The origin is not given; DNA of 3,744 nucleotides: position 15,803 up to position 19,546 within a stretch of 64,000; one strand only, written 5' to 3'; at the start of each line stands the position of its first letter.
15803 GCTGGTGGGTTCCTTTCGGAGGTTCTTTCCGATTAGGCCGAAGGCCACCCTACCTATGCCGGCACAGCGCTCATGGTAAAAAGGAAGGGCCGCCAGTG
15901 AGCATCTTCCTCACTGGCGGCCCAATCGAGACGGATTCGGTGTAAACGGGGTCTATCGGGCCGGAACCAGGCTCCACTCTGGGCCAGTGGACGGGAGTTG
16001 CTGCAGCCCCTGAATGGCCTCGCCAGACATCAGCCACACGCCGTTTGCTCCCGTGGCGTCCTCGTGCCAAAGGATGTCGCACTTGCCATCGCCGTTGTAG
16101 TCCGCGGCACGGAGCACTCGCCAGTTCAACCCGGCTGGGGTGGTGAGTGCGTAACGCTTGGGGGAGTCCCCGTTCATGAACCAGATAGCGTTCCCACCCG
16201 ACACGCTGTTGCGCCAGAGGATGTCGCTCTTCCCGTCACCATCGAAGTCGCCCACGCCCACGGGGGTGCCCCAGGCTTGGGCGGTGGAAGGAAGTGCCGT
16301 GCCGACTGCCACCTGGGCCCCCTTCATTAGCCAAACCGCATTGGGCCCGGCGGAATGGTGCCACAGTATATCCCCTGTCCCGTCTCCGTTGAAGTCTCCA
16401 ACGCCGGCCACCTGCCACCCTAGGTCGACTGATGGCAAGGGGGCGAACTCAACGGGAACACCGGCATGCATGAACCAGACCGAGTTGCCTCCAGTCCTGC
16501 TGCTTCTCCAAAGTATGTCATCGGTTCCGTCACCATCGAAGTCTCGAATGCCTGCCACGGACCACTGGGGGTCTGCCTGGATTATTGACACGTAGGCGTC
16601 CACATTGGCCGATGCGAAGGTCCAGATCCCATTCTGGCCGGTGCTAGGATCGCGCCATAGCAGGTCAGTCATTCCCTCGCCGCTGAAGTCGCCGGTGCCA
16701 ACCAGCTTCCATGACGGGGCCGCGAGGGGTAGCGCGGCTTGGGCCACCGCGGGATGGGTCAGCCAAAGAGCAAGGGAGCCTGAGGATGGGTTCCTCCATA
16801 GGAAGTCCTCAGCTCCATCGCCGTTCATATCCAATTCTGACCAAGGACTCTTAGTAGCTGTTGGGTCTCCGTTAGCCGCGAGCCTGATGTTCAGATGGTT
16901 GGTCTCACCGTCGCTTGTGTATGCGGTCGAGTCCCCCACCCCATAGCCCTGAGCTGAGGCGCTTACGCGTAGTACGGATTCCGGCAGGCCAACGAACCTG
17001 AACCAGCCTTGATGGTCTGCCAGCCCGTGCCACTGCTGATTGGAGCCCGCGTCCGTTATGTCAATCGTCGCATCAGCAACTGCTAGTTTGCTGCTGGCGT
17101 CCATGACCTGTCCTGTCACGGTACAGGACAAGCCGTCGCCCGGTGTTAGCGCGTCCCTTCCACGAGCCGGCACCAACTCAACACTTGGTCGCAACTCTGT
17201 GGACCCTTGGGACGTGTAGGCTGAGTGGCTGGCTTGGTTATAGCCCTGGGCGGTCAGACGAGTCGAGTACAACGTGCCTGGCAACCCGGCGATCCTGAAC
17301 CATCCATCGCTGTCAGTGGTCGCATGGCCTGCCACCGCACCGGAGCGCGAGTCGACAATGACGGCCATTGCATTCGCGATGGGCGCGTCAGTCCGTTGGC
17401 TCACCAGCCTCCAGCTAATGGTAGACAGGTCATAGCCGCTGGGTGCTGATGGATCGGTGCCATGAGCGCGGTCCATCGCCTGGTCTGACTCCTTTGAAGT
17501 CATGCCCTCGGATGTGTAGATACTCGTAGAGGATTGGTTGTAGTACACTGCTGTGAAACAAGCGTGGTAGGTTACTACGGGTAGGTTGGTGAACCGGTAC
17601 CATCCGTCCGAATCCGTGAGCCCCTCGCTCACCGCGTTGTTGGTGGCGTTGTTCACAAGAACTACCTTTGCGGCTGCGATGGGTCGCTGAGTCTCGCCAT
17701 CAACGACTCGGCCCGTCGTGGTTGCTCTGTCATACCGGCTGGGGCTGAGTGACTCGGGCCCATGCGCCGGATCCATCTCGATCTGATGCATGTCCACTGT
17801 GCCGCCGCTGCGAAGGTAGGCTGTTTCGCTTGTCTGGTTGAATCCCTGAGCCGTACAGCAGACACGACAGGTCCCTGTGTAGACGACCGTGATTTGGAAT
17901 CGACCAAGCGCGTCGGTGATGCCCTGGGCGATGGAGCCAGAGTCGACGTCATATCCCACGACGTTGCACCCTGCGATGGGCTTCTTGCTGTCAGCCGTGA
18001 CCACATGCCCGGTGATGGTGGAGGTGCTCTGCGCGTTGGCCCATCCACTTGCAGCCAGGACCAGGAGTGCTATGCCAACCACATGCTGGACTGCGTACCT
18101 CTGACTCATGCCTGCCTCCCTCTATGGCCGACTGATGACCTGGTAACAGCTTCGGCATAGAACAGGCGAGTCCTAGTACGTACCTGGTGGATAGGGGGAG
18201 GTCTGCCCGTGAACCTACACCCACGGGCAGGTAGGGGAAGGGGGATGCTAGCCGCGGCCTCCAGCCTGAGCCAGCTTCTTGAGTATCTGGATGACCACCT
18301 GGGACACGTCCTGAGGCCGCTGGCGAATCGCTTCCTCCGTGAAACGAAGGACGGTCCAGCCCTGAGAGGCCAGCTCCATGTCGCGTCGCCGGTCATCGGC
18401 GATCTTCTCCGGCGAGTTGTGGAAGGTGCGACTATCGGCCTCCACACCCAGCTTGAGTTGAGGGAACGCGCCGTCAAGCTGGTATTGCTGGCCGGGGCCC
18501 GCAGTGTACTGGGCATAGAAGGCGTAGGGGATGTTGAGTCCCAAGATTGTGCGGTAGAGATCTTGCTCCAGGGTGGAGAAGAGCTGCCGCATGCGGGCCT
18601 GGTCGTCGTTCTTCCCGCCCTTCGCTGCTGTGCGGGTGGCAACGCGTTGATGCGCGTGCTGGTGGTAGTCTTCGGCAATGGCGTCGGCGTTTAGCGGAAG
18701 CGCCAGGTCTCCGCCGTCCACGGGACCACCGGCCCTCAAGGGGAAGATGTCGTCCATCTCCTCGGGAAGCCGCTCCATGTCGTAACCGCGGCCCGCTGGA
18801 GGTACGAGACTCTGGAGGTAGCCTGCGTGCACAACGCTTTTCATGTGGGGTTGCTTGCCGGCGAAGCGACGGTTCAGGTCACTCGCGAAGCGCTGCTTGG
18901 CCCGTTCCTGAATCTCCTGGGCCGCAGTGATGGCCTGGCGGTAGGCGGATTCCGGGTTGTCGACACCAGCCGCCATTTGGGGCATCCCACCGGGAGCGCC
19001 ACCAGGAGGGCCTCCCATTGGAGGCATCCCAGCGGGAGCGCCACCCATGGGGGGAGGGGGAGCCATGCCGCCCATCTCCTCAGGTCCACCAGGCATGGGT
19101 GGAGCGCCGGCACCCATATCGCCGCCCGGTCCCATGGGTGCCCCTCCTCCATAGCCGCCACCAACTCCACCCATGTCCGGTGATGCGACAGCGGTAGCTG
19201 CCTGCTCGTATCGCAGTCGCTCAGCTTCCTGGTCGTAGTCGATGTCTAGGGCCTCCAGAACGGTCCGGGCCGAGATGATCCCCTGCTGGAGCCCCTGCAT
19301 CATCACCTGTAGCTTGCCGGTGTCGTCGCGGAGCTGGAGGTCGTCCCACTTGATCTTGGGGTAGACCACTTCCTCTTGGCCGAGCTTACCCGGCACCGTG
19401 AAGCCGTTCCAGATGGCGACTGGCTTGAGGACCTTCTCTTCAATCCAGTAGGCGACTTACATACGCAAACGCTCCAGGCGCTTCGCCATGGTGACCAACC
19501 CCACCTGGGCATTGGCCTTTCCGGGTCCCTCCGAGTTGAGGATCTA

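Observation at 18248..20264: Podovirus-type portal relic fused to a DUF559 nuclease-fold domain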

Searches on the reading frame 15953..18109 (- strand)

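Call 32: search_protein_families(library=pfam, max_evalue=0.001, proteins=[window:15953-18109:-])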
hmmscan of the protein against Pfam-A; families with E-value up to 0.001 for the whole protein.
window:15953-18109:- (718 aa): 12 families
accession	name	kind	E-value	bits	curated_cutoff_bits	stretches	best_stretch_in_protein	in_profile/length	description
PF13620.12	CarboxypepD_reg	-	6.7e-44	148.6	32.3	4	132-203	3-73/82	Carboxypeptidase regulatory-like domain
PF13517.12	FG-GAP_3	-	2.1e-25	89.5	26.9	4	621-681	1-61/61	FG-GAP-like repeat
PF01839.29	FG-GAP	-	9.1e-25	86.5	22.1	2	617-643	5-35/37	FG-GAP repeat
PF13715.12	CarbopepD_reg_2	-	1.8e-23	82.8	32.2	2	132-205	2-70/88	CarboxypepD_reg-like domain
PF12256.14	TcdB_toxin_midN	-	1e-12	48.2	24.8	0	614-652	27-62/181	Insecticide toxin TcdB middle/N-terminal region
PF11974.14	bMG3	-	2.1e-11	44.1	34.9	0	140-176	24-59/103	Bacterial alpha-2-macroglobulin MG3 domain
PF17210.9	SdrD_B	-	2.6e-10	40.9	29.7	1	139-196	19-75/112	SdrD B-like domain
PF17936.7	Big_6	-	8.6e-06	26.4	27.6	0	249-276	26-53/83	Bacterial Ig domain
PF17802.7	SpaA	-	1.4e-05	25.6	23.1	0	136-181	8-54/91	Prealbumin-like fold domain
PF02369.22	Big_1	-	9.5e-05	22.9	34.9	0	20-95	9-86/93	Bacterial Ig-like domain (group 1)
PF07483.16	W_rich_C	-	0.00065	20.1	26.2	0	415-451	28-67/105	Tryptophan-rich Synechocystis species C-terminal domain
PF25020.1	TTR_TEN1-4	-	0.00087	19.6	27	0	25-112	2-86/86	Teneurin TTR-like domain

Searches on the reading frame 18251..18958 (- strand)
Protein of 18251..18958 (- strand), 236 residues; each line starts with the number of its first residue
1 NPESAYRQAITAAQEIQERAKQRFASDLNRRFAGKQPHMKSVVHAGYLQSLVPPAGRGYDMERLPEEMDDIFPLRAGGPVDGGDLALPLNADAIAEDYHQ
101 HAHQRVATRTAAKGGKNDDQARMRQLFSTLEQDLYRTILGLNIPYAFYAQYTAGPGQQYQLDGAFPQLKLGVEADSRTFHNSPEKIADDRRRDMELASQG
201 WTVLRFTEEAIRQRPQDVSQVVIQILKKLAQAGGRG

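Call 4: search_protein_families(library=pfam, max_evalue=1, proteins=[window:18251-18958:-])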
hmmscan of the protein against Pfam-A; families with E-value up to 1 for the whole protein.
seq(236 aa): 2 families
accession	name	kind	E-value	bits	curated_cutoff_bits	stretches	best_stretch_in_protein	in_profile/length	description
PF04480.18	DUF559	-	1.2e-09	38.4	20.6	1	121-226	8-108/109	Protein of unknown function (DUF559)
PF18741.7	MTES_1575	-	5.6e-09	36.4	38.2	1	167-224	37-94/96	REase_MTES_1575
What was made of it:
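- On DUF559 / Vsr-like PD-(D/E)xK nuclease: PF04480 scores 36.4-38.4 bits against a cut-off of 20.6 (call 4).
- Checked: PF04480 scores 36.4-38.4 bits against a cut-off of 20.6 (call 4), and the gene ends at TAG 18248-18250.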

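Call 5: search_protein_families(library=phrogs, max_evalue=1, proteins=[window:18251-18958:-])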
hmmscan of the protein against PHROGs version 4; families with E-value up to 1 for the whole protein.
seq(236 aa): 3 families
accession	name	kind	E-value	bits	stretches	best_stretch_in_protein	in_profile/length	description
phrog_503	-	unknown function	0.00019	22.2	1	114-214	18-120/144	-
phrog_13076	-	DNA, RNA and nucleotide metabolism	0.0048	17.5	1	186-231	92-137/154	endonuclease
phrog_9529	-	unknown function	0.17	12.5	1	158-225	123-193/247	-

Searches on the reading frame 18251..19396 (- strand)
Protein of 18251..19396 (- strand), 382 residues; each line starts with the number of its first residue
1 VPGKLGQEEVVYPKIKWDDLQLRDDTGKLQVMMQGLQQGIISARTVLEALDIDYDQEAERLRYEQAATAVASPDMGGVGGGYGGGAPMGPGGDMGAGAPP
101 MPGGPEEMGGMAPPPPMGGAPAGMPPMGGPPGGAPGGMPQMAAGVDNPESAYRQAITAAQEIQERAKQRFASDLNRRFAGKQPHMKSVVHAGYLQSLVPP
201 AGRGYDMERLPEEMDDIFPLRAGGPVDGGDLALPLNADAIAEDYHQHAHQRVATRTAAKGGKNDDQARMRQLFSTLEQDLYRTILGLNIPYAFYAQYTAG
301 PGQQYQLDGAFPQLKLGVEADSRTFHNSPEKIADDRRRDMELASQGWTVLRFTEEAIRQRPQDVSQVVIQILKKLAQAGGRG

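Call 30: list_cluster_members(proteins=[window:18251-19396:-, P0121])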
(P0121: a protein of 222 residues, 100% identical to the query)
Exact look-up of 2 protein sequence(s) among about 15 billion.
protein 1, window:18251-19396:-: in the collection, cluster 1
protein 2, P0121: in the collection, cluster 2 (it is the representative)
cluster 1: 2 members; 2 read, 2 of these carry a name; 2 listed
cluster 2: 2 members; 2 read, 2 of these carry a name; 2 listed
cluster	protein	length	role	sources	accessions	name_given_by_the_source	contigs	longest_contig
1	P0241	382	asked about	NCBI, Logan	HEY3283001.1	MAG TPA: DUF559 domain-containing protein [Armatimonadota bacterium]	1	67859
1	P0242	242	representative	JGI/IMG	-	very-short-patch-repair endonuclease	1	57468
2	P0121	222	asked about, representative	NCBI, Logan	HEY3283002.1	MAG TPA: UDP-galactopyranose mutase [Armatimonadota bacterium]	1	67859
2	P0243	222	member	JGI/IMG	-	UDP-galactopyranose mutase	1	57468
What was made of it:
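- The source is an Armatimonadota MAG (call 30).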

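Call 53: predict_structure(alignment_id=A2)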
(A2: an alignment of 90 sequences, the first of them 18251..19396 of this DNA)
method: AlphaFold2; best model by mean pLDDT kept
length: 382 residues; sequences in the alignment: 90
mean_pLDDT: 78.5   pTM: 0.72
mean pLDDT of the five models: 78.5, 76.8, 76.5, 76.4, 76.2
residues with pLDDT >= 90: 172; 70-90: 98; 50-70: 50; < 50: 62
segments of 3 or more residues with pLDDT < 50: 1-3, 77-86, 88-112, 118-125, 127-130, 132-141
pLDDT, mean of each block of 10 residues (from residue 1): 57 70 81 91 90 90 81 54 41 39 40 48 46 45 71 94 94 87 76 88 87 88 83 95 89 67 59 93 98 96 93 96 91 94 95 96 97 90 46
secondary structure, 60 per line:
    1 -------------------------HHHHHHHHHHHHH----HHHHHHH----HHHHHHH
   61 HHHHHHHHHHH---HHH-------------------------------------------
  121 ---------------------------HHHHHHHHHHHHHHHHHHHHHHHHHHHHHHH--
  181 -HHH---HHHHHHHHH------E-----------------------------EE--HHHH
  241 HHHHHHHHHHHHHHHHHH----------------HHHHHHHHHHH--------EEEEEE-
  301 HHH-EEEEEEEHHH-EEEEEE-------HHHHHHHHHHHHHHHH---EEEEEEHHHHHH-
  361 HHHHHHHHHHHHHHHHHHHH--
elements in order: H26-38 H43-49 H54-71 H148-178 H188-196 H237-258 H275-285 E294-299 E305-311 E316-321 H329-344 E348-353 H354-359 H361-380
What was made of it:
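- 18974..19168 (-): Gly/Met/Pro-rich low-complexity linker, predicted disordered. pLDDT < 50 for ORF residues 77-141 in the AlphaFold model (call 53).
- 18611..18961 (-): Conserved helical module between the linker and the nuclease domain. Its function is unknown. It contains the family motif VTGRG. Confidently modelled helices 148-178, 188-196 and 237-258, with pLDDT 76-95 (call 53).
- On DUF559 / Vsr-like PD-(D/E)xK nuclease: The AlphaFold model has pLDDT above 90 over the domain (call 53).
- The model is confident, with pLDDT above 90 over the domain (call 53).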

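Call 55: fold_search(model_id=the predicted structure, library=pdb)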
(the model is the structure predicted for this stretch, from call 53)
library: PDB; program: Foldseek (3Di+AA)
matches with E <= 10: 297; with E <= 0.001: 0
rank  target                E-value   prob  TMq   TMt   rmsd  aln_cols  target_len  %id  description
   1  3r3p_A                9.6e-03  1.00  0.23  0.81   2.7       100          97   14  Homing Endonuclease I-Bth0305I Catalytic Domain (released 2011-10-05)
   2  3r3p_B                1.1e-02  1.00  0.23  0.83   3.0       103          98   16  Homing Endonuclease I-Bth0305I Catalytic Domain (released 2011-10-05)
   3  3hrl                  3.1e-02  1.00  0.21  0.78   4.0       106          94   28  Crystal structure of a putative endonuclease-like protein (ngo0050) from neisseria gonorrhoeae (released 2009-06-30)
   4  9i05_Xg               4.1e-02  0.99  0.22  0.17   4.4       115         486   16  Cryo-EM structure of the large subunit of the mitochondrial ribosome from Toxoplasma gondii (released 2025-06-11)
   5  1cw0_A                4.6e-02  0.99  0.21  0.48   9.6       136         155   20  CRYSTAL STRUCTURE ANALYSIS OF VERY SHORT PATCH REPAIR (VSR) ENDONUCLEASE IN COMPLEX WITH A DUPLEX DNA (released 1999-12-12)
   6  9g6k_Lc               6.1e-02  0.90  0.21  0.17   9.9       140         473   18  LSU structure derived from the LSU sample of the mitoribosome from T. gondii. (released 2024-12-11)
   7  4oq2                  7.6e-02  0.91  0.21  0.26   8.1       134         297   21  5hmC specific restriction endonuclease PvuRTs1I (released 2014-03-12)
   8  9i05_Xl               8.0e-02  0.95  0.22  0.20   9.2       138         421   20  Cryo-EM structure of the large subunit of the mitochondrial ribosome from Toxoplasma gondii (released 2025-06-11)
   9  9i05_Xv               1.0e-01  0.90  0.21  0.20   9.3       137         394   20  Cryo-EM structure of the large subunit of the mitochondrial ribosome from Toxoplasma gondii (released 2025-06-11)
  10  1vsr                  1.6e-01  0.89  0.21  0.51   4.0       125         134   19  VERY SHORT PATCH REPAIR (VSR) ENDONUCLEASE FROM ESCHERICHIA COLI (released 1999-10-27)
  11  6z1p_AS               6.4e-01  0.63  0.24  0.13   8.3       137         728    8  Structure of the mitochondrial ribosome from Tetrahymena thermophila (released 2020-06-24)
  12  9dou_A                1.7e+00  0.12  0.16  0.08  14.4       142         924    9  Taeniopygia guttata R2 retrotransposon (R2Tg) initiating target-primed reverse transcription (released 2025-05-21)
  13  5whd_D                2.6e+00  0.04  0.09  0.18   5.3        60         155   15  Crystal structure of KRas G12V/D38P, bound to GDP (released 2018-01-03)
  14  7ycc_B                2.9e+00  0.04  0.09  0.17   5.5        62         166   18  KRas G12C in complex with Compound 5c (released 2022-08-10)
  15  7ycc_C                3.1e+00  0.04  0.10  0.18   5.3        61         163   15  KRas G12C in complex with Compound 5c (released 2022-08-10)
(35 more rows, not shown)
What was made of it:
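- On DUF559 / Vsr-like PD-(D/E)xK nuclease: Foldseek gives target-normalised TM 0.78-0.83 to 3HRL and 3R3P, and Vsr 1CW0/1VSR are also listed (call 55).
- Closest known: I-Bth0305I, a Vsr-like homing endonuclease of Bacillus phage 0305phi8-36. Same: It is the best structural match, with target-normalised TM 0.81-0.83 and rmsd 2.7-3.0 A (call 55).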

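Call 75: fold_search(model_id=the predicted structure, library=viral)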
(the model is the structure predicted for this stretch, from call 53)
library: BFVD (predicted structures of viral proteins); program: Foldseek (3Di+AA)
matches with E <= 10: 158; with E <= 0.001: 5
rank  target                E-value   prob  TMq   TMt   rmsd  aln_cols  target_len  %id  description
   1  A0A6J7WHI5            1.3e-04  1.00  0.24  0.31   7.9       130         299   22  DUF559 domain-containing protein [uncultured Caudovirales phage]
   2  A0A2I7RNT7            4.3e-04  1.00  0.23  0.58   8.8       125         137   15  (no name in the UniProt tables at hand)
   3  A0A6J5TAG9            5.7e-04  1.00  0.24  0.42  15.8       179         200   22  DUF559 domain-containing protein [uncultured Caudovirales phage]
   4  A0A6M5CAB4            6.0e-04  1.00  0.23  0.32  11.6       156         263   14  (no name in the UniProt tables at hand)
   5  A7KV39                7.6e-04  1.00  0.26  0.37   9.0       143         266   20  (no name in the UniProt tables at hand)
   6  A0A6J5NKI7            1.0e-03  1.00  0.23  0.39  16.2       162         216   17  C2H2-type zinc finger [uncultured Caudovirales phage]
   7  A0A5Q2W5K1            1.1e-03  1.00  0.20  0.49  12.8       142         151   18  (no name in the UniProt tables at hand)
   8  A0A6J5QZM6            1.5e-03  1.00  0.22  0.34  12.2       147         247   19  DUF559 domain-containing protein [uncultured Caudovirales phage]
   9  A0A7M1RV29            1.5e-03  1.00  0.24  0.57   7.9       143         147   15  DUF559 domain-containing protein [uncultured phage cr106_1]
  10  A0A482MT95            1.7e-03  1.00  0.22  0.37  17.7       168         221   15  (no name in the UniProt tables at hand)
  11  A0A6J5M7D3            1.9e-03  1.00  0.22  0.68   3.2       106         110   14  DUF559 domain-containing protein [uncultured Caudovirales phage]
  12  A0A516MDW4            2.5e-03  1.00  0.23  0.38   2.7       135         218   22  (no name in the UniProt tables at hand)
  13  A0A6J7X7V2            3.1e-03  1.00  0.22  0.63   3.3       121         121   18  Uncharacterized protein [uncultured Caudovirales phage]
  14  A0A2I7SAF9            3.2e-03  1.00  0.20  0.25   7.4       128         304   21  (no name in the UniProt tables at hand)
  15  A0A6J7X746            3.4e-03  1.00  0.23  0.33  11.6       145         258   28  DUF559 domain-containing protein [uncultured Caudovirales phage]
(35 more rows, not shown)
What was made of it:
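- Free-standing DUF559 proteins are common in phages (call 75).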
